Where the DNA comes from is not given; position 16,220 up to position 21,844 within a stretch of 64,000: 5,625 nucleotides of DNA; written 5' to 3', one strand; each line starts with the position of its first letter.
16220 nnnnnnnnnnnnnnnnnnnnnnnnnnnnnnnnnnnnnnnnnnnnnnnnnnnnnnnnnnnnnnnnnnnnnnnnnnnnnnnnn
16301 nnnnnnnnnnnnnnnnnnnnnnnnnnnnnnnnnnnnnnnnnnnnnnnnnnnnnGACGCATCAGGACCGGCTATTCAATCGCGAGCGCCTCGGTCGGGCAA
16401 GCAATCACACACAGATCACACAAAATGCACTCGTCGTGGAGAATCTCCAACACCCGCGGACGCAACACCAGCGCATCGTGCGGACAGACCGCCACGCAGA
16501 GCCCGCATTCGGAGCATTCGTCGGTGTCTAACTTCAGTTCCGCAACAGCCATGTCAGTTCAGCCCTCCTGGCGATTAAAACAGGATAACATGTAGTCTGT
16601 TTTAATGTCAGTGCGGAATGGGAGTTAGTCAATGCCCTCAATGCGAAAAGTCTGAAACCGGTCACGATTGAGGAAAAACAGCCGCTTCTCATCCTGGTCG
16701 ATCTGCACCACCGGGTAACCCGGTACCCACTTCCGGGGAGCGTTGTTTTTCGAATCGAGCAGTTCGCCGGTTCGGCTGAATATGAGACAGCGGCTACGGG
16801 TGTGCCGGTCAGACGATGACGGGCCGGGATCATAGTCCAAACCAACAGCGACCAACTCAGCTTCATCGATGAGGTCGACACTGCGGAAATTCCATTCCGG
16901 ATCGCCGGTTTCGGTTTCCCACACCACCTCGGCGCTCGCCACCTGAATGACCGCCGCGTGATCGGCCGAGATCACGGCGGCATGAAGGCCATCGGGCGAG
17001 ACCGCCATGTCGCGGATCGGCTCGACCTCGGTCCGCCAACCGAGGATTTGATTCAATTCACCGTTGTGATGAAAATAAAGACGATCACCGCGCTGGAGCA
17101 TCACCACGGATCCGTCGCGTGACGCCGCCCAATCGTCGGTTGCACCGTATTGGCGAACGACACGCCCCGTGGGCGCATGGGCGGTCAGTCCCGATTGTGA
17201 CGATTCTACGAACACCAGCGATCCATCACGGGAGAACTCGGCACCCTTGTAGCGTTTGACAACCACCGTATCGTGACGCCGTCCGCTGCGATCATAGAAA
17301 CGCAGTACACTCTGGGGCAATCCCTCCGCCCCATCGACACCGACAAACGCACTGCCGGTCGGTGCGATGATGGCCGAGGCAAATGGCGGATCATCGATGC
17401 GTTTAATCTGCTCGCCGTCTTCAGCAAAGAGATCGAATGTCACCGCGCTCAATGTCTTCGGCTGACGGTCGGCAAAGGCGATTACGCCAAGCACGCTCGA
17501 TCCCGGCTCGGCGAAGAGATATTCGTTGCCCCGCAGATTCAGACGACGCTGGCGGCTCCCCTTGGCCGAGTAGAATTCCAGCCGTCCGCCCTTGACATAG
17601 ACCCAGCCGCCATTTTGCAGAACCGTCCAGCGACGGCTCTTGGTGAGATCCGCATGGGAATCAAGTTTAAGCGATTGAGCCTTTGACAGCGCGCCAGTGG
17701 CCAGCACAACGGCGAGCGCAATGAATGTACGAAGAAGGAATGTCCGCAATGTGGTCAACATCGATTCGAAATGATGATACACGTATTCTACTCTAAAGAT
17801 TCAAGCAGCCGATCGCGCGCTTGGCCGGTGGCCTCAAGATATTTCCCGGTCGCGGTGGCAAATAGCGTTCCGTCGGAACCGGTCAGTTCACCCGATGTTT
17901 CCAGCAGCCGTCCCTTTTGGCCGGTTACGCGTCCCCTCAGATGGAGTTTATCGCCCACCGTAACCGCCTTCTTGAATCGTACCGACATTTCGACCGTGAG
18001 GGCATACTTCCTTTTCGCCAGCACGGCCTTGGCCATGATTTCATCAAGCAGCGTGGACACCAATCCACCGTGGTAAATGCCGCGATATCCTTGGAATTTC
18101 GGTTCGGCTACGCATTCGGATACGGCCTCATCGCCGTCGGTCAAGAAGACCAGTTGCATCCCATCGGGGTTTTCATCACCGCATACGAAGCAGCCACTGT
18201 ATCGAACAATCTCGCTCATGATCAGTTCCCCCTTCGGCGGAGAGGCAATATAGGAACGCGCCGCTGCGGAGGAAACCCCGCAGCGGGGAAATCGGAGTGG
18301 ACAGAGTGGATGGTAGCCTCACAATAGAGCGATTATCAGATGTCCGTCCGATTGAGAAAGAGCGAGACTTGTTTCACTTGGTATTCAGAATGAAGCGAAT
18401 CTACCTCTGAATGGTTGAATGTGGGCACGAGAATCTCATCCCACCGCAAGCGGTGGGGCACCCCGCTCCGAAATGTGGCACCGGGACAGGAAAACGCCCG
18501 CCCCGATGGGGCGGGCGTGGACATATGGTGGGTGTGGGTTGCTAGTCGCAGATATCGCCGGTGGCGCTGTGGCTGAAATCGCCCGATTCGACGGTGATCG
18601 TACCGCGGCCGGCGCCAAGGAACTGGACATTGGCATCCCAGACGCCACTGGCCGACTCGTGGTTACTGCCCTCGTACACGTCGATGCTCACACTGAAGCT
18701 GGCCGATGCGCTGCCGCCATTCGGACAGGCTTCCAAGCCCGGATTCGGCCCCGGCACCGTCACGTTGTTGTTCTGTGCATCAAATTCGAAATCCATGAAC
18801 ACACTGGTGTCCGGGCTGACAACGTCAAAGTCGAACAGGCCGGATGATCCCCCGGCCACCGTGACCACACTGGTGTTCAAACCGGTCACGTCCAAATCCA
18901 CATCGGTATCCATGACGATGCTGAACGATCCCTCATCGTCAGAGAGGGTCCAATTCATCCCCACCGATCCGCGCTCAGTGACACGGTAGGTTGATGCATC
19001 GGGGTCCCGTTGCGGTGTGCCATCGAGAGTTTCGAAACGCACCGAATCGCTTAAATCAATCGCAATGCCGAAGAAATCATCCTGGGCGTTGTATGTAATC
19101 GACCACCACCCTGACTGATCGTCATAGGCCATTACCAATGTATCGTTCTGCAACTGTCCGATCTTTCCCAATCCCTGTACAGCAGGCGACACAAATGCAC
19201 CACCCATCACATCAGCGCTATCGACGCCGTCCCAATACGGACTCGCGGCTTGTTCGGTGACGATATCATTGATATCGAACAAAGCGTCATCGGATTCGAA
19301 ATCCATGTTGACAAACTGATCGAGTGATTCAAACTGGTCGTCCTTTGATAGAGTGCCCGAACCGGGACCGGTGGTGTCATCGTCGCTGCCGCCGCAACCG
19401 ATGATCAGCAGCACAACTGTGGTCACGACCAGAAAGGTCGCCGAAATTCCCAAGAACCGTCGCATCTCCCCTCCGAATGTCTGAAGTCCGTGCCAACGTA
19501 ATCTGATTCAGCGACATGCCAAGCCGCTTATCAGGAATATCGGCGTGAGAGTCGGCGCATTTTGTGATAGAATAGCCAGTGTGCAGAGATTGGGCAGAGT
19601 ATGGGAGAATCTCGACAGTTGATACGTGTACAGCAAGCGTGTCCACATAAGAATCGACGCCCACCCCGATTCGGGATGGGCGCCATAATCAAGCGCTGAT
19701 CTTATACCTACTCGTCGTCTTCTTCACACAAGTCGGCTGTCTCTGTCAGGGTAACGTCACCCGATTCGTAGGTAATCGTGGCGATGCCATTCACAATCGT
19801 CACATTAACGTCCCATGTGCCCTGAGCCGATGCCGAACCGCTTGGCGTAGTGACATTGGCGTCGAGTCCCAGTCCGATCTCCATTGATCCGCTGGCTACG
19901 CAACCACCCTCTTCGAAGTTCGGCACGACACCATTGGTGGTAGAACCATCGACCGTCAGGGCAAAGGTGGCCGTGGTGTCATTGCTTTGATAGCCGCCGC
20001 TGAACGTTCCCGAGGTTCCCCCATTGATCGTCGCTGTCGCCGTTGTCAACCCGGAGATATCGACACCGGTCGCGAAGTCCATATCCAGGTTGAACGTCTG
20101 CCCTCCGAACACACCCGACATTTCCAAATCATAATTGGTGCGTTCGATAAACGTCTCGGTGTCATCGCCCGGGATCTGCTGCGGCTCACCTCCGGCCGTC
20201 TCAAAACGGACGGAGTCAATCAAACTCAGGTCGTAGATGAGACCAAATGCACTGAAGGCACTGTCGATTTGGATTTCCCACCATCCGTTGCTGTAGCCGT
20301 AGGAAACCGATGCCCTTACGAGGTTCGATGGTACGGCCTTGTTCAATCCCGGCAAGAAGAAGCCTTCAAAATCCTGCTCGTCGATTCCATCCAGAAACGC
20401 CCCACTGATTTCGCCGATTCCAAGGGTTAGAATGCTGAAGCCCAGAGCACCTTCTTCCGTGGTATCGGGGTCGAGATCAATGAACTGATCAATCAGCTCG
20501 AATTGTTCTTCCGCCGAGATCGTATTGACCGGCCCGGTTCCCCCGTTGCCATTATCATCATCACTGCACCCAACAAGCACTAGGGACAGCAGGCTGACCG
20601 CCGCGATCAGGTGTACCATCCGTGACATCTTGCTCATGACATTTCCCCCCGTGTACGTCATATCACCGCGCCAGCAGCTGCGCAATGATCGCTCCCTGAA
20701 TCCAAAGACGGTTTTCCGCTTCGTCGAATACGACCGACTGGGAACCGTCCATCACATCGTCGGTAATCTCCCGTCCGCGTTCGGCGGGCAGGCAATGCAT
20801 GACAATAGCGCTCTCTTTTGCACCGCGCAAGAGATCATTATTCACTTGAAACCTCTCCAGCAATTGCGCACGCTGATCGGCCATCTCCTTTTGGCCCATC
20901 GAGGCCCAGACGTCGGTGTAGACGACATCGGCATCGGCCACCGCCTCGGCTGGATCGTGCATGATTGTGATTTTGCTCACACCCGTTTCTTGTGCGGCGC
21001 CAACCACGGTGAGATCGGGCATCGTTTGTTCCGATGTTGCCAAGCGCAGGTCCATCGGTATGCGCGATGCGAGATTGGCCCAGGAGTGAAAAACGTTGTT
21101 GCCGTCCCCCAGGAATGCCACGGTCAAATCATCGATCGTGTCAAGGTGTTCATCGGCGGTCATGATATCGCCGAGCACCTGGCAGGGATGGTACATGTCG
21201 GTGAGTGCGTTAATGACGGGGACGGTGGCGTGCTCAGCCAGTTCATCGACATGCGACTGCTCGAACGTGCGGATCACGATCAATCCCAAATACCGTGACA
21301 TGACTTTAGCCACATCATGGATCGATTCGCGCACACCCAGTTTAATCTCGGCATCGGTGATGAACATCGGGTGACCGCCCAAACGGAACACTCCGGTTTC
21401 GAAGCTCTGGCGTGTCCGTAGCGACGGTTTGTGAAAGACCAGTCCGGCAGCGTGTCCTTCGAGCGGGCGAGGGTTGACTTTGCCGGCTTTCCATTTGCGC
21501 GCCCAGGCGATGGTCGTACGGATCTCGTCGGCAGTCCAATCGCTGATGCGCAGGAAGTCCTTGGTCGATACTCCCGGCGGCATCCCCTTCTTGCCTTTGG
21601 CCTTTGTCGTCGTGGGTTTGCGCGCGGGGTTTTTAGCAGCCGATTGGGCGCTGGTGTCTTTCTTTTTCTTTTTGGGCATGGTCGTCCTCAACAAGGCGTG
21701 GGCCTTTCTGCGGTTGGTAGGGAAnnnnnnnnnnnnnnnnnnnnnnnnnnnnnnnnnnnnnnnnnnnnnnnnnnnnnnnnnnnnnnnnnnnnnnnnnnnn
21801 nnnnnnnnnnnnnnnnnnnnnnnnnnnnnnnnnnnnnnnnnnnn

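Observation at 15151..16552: Archaeal-style geranylgeranyl reductase plus dedicated dicluster ferredoxin pair in a bacterial chromosome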

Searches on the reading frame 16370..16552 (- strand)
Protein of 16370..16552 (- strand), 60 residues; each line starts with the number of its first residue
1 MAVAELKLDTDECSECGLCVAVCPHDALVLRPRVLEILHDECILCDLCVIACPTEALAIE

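Call 3: search_protein_families(library=pfam, proteins=[window:16370-16552:-], max_evalue=0.01)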
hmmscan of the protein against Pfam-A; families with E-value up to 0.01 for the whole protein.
window:16370-16552:- (60 aa): 15 families
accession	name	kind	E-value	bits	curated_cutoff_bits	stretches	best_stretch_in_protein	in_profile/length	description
PF00037.32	Fer4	-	4.2e-16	58.4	21.1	2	7-28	2-23/24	4Fe-4S binding domain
PF12838.12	Fer4_7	-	9.4e-14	52.1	27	2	13-56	2-52/52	4Fe-4S dicluster domain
PF13187.11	Fer4_9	-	5.9e-11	42.7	27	2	12-56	1-51/52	4Fe-4S dicluster domain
PF14697.11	Fer4_21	-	3.1e-10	40.5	35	1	8-57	3-57/59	4Fe-4S dicluster domain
PF13237.11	Fer4_10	-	2.3e-09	37.5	25.5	2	7-53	3-53/53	4Fe-4S dicluster domain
PF12797.12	Fer4_2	-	6.6e-09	35.6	24.5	2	8-24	5-21/22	4Fe-4S binding domain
PF12837.12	Fer4_6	-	1e-08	35.1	25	2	40-57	7-24/24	4Fe-4S binding domain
PF13484.11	Fer4_16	-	3.9e-08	34.4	30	1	12-31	1-20/66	4Fe-4S double cluster binding domain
PF12800.12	Fer4_4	-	6.7e-08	32.7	24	2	40-54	2-16/17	4Fe-4S binding domain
PF13534.11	Fer4_17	-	1.2e-07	32.6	22.2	1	9-26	42-59/61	4Fe-4S dicluster domain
PF12798.12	Fer4_3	-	1.4e-06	29.1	27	1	13-27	1-15/15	4Fe-4S binding domain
PF25160.1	LdpA_Fe-S-bd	-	4.7e-06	26.7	27.6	1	2-28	17-43/49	LdpA Fe-S cluster-binding domain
PF13183.11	Fer4_8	-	2.1e-05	25.4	27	1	10-25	51-66/68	4Fe-4S dicluster domain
PF13746.11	Fer4_18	-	0.00063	20.4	27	0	9-53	57-96/114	4Fe-4S dicluster domain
PF13370.11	Fer4_13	-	0.0032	18.5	24.5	0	9-25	2-18/58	4Fe-4S single cluster domain of Ferredoxin I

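Call 4: search_protein_families(library=ncbifam, proteins=[window:16370-16552:-], max_evalue=0.01)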
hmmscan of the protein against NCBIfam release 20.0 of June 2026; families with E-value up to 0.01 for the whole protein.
window:16370-16552:- (60 aa): 98 families (the best 25 are shown)
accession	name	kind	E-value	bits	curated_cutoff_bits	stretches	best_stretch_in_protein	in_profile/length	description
NF040864.1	HgcB_ferredoxin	equivalog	5.5e-12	45.4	99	1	3-59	6-63/93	mercury methylation ferredoxin HgcB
TIGR01944.1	rnfB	subfamily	3.1e-10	39.9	68.7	1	8-59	110-162/190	RnfABCDGE type electron transport complex subunit B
NF006221.0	PRK08348.1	subfamily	4.8e-10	39.2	124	1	5-58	38-93/136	NADH-plastoquinone oxidoreductase subunit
NF038196.1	ferrodoxin_EFR1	subfamily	6.6e-10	39.4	75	1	8-59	182-231/242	EFR1 family ferrodoxin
NF043039.1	HgcAB_like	equivalog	5.8e-09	36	285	1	5-57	294-349/350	HgcAB-like fusion protein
NF042909.1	FMH_DH_FwdF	exception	1.2e-08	34.5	375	2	5-30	49-74/336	tungsten-dependent formylmethanofuran dehydrogenase subunit FwdF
TIGR01971.1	NuoI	subfamily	2e-08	33.8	113.05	2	5-31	75-101/121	NADH-quinone oxidoreductase, chain I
TIGR04041.1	activase_YjjW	hypoth_equivalog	2.1e-08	33.9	250.2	1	11-56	41-86/276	YjjW family glycine radical enzyme activase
NF043069.1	T4HPD_activ_SAM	equivalog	2.3e-08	33.8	425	1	4-57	44-97/299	trans-4-hydroxy-L-proline dehydratase activase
NF058577.1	FdxA_fam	equivalog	2.4e-08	34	65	2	7-27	32-52/52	4Fe-4S ferredoxin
NF003475.0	PRK05113.1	equivalog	3e-08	33.8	203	1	8-58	110-161/190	electron transport complex subunit RsxB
TIGR00402.1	napF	equivalog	3.6e-08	33.5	102.2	2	13-57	37-84/149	ferredoxin-type protein NapF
TIGR02700.1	flavo_MJ0208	hypoth_equivalog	3.6e-08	32.9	251.35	1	7-57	144-194/234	dihydromethanopterin reductase (acceptor)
NF045874.1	Vhu_polyferre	exception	6.3e-08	31.8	600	1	9-58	126-175/381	F420-non-reducing hydrogenase associated-polyferredoxin VhuB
NF005415.0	PRK06991.1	equivalog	1.1e-07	31.8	281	1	8-58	82-133/284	electron transport complex subunit RsxB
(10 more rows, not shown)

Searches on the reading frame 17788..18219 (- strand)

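Call 3: search_protein_families(library=pfam, proteins=[window:17788-18219:-], max_evalue=0.01)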
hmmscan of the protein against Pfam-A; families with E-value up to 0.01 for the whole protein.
window:17788-18219:- (143 aa): 2 families
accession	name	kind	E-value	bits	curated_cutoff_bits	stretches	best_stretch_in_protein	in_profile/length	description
PF03061.28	4HBT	-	1.8e-10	41.4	20.6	1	47-119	2-77/79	Thioesterase superfamily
PF01575.25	MaoC_dehydratas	-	0.00035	20.6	27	1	48-104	52-107/123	MaoC like domain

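Call 4: search_protein_families(library=ncbifam, proteins=[window:17788-18219:-], max_evalue=0.01)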
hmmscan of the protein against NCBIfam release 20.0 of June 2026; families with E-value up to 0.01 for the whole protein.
window:17788-18219:- (143 aa): 5 families
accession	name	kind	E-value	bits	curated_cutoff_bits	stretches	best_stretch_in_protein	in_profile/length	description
TIGR00369.1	unchar_dom_1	domain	5.6e-08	32.9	36.6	1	20-127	7-115/117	hotdog fold thioesterase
TIGR02286.1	PaaD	equivalog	3.5e-07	30.4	118.9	1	20-126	5-110/114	hydroxyphenylacetyl-CoA thioesterase PaaI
NF000582.1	PRK00006.1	equivalog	0.0025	17.8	113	1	71-122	81-130/137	3-hydroxyacyl-ACP dehydratase FabZ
NF008675.0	PRK11688.1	equivalog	0.0056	16.5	107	0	47-128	58-154/156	thioesterase family protein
NF038279.1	TF_CBS_SpxR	exception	0.0072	15.1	600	1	35-104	332-402/427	CBS-HotDog domain-containing transcription factor SpxR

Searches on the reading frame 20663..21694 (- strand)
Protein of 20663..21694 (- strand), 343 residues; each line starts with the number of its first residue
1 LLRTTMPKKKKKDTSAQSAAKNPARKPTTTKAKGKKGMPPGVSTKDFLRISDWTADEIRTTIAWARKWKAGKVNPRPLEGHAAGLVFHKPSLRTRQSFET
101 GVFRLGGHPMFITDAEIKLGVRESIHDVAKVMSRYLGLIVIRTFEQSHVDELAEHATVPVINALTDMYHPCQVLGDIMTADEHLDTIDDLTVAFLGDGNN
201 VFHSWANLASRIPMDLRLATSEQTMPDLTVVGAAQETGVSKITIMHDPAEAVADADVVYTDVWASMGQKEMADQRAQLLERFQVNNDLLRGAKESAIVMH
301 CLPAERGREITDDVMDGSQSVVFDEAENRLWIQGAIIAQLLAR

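Call 7: search_protein_families(library=pfam, proteins=[window:20663-21694:-], max_evalue=0.001)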
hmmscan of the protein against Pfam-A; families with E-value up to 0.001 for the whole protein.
window:20663-21694:- (343 aa): 2 families
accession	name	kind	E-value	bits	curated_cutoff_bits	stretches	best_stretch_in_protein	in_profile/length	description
PF00185.30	OTCace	-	3.4e-52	177.1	29.4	1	189-339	2-156/157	Aspartate/ornithine carbamoyltransferase, Asp/Orn binding domain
PF02729.26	OTCace_N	-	3.9e-42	144.3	29.9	1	45-182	1-148/148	Aspartate/ornithine carbamoyltransferase, carbamoyl-P binding domain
